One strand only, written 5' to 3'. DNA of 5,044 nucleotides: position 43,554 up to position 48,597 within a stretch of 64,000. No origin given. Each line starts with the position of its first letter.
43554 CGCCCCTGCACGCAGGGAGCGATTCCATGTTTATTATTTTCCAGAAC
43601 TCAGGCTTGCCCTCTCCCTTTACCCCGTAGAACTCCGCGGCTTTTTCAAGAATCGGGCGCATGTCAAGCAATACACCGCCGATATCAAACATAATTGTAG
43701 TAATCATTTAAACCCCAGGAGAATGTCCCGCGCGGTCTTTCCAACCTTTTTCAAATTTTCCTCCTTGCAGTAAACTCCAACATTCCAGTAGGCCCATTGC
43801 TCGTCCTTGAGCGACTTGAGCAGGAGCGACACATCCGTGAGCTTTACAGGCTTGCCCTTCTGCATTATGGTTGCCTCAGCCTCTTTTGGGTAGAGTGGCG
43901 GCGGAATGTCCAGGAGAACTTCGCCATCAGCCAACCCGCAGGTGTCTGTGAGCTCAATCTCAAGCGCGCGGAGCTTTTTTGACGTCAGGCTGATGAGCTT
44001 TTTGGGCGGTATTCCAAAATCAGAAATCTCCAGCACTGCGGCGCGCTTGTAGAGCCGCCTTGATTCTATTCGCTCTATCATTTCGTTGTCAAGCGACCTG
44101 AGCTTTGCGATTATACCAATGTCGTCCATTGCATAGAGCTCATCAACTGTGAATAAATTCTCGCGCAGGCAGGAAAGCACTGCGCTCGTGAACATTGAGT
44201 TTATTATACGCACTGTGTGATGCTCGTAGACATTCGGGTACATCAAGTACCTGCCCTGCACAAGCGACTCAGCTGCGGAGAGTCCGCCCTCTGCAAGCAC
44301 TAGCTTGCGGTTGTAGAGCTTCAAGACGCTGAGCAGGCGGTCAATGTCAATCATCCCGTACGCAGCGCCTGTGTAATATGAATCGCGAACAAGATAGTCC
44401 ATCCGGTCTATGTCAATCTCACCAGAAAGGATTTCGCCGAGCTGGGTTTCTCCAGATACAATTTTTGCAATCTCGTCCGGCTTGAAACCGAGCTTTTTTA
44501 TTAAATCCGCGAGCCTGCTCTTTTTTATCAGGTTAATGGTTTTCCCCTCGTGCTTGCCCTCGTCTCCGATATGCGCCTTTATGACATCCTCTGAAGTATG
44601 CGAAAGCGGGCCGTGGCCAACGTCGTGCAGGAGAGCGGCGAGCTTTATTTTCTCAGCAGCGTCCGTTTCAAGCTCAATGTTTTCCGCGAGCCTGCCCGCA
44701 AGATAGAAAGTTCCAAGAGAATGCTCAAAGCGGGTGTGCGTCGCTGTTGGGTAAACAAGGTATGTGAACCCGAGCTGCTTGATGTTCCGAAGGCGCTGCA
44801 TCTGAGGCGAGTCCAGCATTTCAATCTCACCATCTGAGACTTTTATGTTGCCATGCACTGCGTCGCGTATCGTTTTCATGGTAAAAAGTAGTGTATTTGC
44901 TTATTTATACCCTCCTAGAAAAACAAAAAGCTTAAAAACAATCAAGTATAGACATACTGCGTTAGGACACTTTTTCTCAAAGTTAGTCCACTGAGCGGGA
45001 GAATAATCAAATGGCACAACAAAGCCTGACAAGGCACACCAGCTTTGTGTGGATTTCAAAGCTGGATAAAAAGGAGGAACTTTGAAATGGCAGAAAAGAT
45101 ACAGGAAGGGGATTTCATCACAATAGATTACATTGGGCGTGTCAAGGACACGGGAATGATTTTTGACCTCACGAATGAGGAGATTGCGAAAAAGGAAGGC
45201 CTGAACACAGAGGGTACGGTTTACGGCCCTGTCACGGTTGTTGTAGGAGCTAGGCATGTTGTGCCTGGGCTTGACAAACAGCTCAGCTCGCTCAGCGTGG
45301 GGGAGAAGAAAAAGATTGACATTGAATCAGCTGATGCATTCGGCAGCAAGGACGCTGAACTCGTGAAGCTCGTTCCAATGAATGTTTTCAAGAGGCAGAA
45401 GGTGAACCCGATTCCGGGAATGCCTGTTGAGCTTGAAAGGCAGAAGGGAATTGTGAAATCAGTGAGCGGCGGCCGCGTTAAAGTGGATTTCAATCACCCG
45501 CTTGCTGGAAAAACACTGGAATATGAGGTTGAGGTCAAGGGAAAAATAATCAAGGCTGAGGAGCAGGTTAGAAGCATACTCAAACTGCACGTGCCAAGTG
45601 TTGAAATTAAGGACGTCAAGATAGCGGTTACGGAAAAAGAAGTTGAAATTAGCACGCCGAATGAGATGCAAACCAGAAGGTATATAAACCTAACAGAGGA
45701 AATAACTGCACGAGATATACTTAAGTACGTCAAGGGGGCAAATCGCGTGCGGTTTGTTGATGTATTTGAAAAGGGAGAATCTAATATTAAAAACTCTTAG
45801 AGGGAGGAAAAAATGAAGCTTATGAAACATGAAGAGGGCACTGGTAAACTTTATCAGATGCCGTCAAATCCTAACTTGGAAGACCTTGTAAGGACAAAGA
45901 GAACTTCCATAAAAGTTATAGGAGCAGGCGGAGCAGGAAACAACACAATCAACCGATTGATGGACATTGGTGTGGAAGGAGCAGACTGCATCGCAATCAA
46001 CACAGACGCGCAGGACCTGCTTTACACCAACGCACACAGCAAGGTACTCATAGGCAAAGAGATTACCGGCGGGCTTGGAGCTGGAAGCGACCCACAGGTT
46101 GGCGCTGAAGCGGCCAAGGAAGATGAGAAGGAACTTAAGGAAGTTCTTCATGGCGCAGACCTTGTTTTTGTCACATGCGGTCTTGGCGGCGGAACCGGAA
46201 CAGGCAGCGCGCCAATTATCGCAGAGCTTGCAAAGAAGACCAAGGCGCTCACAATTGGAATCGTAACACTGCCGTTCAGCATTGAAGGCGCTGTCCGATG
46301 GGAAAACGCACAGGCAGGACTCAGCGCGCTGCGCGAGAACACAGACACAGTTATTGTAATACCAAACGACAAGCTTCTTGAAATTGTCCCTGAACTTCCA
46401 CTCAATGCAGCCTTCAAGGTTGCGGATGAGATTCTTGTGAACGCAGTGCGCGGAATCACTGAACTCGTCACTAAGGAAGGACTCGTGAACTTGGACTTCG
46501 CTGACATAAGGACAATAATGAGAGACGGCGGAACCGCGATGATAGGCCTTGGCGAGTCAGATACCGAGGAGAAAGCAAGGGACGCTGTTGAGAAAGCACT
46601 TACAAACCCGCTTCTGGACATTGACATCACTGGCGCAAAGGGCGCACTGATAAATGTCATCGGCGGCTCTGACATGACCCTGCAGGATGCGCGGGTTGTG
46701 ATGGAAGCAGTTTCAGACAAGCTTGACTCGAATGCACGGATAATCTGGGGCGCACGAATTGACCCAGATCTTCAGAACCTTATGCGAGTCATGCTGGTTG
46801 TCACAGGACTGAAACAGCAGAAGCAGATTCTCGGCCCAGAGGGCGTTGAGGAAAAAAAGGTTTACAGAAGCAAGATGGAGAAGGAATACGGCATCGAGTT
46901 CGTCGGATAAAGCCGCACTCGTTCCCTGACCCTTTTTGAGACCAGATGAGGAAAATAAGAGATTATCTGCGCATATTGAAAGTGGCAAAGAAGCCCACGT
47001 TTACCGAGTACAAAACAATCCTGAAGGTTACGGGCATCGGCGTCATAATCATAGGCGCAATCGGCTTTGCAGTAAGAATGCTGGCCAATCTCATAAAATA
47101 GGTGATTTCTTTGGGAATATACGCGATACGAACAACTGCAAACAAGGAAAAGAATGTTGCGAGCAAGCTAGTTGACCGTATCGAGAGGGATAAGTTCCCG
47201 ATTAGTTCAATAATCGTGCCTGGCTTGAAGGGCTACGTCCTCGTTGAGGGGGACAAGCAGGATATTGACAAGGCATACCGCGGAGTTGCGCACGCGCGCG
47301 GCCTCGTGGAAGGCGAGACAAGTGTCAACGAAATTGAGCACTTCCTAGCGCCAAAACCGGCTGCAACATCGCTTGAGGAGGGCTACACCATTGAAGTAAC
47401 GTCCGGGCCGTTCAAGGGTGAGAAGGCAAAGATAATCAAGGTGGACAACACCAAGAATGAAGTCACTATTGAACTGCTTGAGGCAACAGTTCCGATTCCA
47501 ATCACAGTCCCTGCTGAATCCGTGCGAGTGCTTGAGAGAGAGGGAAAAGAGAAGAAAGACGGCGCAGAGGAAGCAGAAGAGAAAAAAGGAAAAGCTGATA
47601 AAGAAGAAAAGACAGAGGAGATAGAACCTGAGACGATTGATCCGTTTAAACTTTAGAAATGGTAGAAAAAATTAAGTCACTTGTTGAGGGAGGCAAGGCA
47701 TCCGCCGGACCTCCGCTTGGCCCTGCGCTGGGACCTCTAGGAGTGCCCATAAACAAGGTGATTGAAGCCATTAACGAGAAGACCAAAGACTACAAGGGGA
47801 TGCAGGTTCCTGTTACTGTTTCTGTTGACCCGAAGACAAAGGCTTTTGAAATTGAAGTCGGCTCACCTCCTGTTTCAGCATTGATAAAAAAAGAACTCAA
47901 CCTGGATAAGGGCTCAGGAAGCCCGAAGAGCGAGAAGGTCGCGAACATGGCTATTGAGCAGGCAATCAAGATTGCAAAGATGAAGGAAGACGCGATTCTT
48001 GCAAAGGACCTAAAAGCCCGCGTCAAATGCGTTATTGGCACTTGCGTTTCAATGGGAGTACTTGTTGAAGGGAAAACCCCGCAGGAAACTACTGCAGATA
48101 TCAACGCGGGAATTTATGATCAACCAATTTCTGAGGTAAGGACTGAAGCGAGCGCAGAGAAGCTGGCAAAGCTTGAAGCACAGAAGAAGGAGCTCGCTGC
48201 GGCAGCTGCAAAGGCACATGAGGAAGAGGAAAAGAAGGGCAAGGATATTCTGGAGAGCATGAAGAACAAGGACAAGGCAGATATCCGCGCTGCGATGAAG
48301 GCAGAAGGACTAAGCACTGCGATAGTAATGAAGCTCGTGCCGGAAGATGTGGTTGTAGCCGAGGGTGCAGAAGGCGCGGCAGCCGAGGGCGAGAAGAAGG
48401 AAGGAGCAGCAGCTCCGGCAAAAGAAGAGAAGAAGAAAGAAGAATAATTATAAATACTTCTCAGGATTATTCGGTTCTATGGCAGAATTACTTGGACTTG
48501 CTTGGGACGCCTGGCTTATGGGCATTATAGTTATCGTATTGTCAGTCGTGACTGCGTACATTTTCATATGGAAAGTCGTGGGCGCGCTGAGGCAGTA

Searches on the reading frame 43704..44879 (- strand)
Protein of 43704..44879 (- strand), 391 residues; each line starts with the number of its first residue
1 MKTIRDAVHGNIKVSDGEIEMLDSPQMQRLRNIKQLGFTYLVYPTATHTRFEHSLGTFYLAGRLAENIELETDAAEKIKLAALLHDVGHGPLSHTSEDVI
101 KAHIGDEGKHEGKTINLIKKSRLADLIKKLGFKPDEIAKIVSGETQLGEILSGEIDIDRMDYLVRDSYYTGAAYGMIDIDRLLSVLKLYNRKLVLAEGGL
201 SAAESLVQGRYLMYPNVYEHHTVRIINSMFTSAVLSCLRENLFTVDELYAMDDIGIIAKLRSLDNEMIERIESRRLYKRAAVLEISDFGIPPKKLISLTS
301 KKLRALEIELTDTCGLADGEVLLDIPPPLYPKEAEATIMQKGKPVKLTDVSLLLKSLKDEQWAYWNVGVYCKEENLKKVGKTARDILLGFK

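Call 57: search_protein_families(library=pfam, proteins=[window:43704-44879:-], max_evalue=0.0001)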
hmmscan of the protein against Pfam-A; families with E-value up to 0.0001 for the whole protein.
window:43704-44879:- (391 aa): 2 families
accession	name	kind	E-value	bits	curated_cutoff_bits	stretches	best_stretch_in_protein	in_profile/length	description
PF19276.4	HD_assoc_2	-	4.2e-56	190.3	23.1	1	177-387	1-211/222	HD associated region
PF01966.28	HD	-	2.6e-13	50.7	22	1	50-165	1-115/116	HD domain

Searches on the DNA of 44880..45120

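Call 77: search_rna_families(source=window, start=44880, end=45120, threshold=evalue, max_evalue=1)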
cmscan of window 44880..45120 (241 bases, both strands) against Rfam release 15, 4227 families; matches with E-value up to 1: 0.
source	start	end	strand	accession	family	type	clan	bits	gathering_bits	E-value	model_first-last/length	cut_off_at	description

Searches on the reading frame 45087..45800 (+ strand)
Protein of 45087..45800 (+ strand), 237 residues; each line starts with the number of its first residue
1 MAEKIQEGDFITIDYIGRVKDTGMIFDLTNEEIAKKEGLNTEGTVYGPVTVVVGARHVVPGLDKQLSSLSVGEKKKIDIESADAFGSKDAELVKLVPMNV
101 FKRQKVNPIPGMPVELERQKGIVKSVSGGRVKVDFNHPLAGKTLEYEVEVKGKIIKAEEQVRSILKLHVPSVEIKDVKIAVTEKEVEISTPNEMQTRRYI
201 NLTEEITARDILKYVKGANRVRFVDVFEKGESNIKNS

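Call 42: find_homologous_proteins(query=window:45087-45800:+, max_evalue=1e-20)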
Query window:45087-45800:+ (237 aa): 1071 proteins with E <= 1e-20 among 1960 candidates; the best 120 are listed.
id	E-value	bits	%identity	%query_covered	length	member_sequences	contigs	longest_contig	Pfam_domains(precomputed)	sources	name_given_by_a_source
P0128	1.2e-144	498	100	100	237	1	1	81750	PF22199.3,PF00254.35,PF18046.8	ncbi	ncbi:MAG: FKBP-type peptidyl-prolyl cis-trans isomerase [archaeon]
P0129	9.7e-97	341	67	96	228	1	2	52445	PF22199.3,PF00254.35,PF18046.8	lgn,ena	-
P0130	3.8e-87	310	60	98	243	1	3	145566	PF22199.3,PF00254.35,PF18046.8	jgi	-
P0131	4.4e-87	309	59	97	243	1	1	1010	PF22199.3,PF00254.35,PF18046.8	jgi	jgi:FKBP-type peptidyl-prolyl cis-trans isomerase 2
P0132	1.1e-86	308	61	96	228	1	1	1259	PF22199.3,PF00254.35,PF18046.8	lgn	-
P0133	8.1e-86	305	59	97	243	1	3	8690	PF22199.3,PF00254.35,PF18046.8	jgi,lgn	-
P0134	2.1e-85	304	58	97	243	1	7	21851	PF22199.3,PF00254.35,PF18046.8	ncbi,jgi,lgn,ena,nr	ncbi:MAG: FKBP-type peptidyl-prolyl cis-trans isomerase [Candidatus Undinarchaeales archaeon]|jgi:FK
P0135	2.3e-85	304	59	98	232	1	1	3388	PF22199.3,PF00254.35,PF18046.8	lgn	-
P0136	2.6e-85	304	58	97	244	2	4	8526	PF22199.3,PF00254.35,PF18046.8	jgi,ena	jgi:FKBP-type peptidyl-prolyl cis-trans isomerase 2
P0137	4.0e-84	300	58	97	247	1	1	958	PF22199.3,PF00254.35,PF18046.8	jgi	-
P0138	5.4e-84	299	58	96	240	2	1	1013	PF22199.3,PF00254.35,PF18046.8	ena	-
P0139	8.6e-83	295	57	96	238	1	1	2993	PF22199.3,PF00254.35,PF18046.8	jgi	-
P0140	9.3e-82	292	58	96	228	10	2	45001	PF22199.3,PF00254.35,PF18046.8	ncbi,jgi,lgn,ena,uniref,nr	ncbi:TPA: FKBP-type peptidyl-prolyl cis-trans isomerase [archaeon]|jgi:FKBP-type peptidyl-prolyl cis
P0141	1.3e-81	292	57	99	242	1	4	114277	PF22199.3,PF00254.35,PF18046.8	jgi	-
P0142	1.3e-81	292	58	97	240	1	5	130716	PF22199.3,PF00254.35,PF18046.8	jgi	-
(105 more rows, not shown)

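Call 43: find_encoding_contigs(protein=P0129, flank=10000, max_places=1)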
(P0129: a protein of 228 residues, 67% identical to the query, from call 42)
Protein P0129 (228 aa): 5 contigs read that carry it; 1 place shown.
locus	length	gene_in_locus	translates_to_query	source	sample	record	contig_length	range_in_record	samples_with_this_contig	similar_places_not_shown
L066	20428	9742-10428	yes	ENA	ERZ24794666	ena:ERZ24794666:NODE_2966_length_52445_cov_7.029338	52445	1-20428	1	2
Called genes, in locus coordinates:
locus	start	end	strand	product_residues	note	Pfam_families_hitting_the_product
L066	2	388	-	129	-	PF01978:TrmB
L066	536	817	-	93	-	-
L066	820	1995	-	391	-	PF01966:HD, PF19276:HD_assoc_2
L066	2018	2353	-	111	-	-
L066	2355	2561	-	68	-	-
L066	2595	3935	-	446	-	PF00890:FAD_binding_2, PF01266:DAO, PF01494:FAD_binding_3 (weak), PF01593:Amino_oxidase, PF01946:Thi4 (faint), PF12831:FAD_oxidored (weak), PF13450:NAD_binding_8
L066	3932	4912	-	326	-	PF00348:polyprenyl_synt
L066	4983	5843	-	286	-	PF01040:UbiA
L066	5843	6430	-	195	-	PF13489:Methyltransf_23, PF07021:MetW (faint), PF13847:Methyltransf_31 (faint), PF08241:Methyltransf_11, PF13649:Methyltransf_25 (weak)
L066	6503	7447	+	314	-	PF04055:Radical_SAM, PF13353:Fer4_12 (faint), PF13186:SPASM (weak)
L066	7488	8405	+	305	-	PF01040:UbiA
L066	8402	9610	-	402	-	-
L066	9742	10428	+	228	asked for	PF00254:FKBP_C, PF22199:FKBP26_IF, PF18046:FKBP26_C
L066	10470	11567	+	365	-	PF00091:Tubulin, PF12327:FtsZ_C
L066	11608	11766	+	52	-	-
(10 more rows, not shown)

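Call 44: find_encoding_contigs(protein=P0130, flank=10000, max_places=1)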
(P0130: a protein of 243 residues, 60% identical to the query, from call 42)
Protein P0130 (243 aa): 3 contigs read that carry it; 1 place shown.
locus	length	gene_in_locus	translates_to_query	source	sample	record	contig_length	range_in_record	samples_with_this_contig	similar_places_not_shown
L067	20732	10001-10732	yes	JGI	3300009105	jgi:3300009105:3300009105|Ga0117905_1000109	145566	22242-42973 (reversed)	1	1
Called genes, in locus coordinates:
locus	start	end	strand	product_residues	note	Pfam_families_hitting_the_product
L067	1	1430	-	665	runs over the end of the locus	PF05362:Lon_C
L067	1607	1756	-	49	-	-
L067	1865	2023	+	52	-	-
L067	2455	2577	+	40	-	-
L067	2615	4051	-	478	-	PF00587:tRNA-synt_2b, PF03129:HGTP_anticodon, PF09180:ProRS-C_1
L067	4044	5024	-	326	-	PF21571:ArgZ-like_C_1st, PF21570:ArgZ-like_C_2nd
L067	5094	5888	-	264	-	-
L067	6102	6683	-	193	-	PF05219:DREV (weak), PF13489:Methyltransf_23, PF01564:Spermine_synth (weak), PF05401:NodS (weak), PF13847:Methyltransf_31, PF08241:Methyltransf_11, PF08242:Methyltransf_12, PF13649:Methyltransf_25, +1 more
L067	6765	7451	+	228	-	PF04893:Yip1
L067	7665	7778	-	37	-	-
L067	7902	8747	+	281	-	PF00528:BPD_transp_1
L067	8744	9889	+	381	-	PF02463:SMC_N, PF00005:ABC_tran, PF01637:ATPase_2 (faint), PF13304:AAA_21 (faint), PF08402:TOBE_2 (faint)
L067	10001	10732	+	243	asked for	PF00254:FKBP_C, PF22199:FKBP26_IF, PF18046:FKBP26_C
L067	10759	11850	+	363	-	PF00091:Tubulin, PF12327:FtsZ_C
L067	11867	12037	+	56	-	-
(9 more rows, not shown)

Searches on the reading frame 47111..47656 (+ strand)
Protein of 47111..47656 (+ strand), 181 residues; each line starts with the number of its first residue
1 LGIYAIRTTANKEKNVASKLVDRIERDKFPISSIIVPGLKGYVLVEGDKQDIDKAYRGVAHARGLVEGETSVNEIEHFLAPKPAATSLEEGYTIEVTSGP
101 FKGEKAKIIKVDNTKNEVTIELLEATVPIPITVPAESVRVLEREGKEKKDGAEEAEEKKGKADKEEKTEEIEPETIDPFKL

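Call 55: search_protein_families(library=pfam, proteins=[window:47111-47656:+], max_evalue=0.0001)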
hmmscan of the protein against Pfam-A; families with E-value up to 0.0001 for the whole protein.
window:47111-47656:+ (181 aa): 2 families
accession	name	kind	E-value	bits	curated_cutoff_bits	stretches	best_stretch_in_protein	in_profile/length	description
PF03439.18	Spt5-NGN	-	1.3e-17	63.9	22.4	1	3-79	2-84/84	Early transcription elongation factor of RNA pol II, NGN section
PF00467.35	KOW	-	3.4e-08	33.4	22.3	1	93-121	4-32/32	KOW motif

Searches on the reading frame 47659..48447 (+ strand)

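Call 55: search_protein_families(library=pfam, proteins=[window:47659-48447:+], max_evalue=0.0001)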
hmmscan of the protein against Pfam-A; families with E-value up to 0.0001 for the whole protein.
window:47659-48447:+ (262 aa): 2 families
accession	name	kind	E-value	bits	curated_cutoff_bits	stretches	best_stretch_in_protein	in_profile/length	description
PF03946.19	Ribosomal_L11_N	-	4.7e-23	81.1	32.9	1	5-61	1-56/58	Ribosomal protein L11, N-terminal domain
PF00298.24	Ribosomal_L11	-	4.4e-20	72.3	21.4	1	69-136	2-69/69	Ribosomal protein L11, RNA binding domain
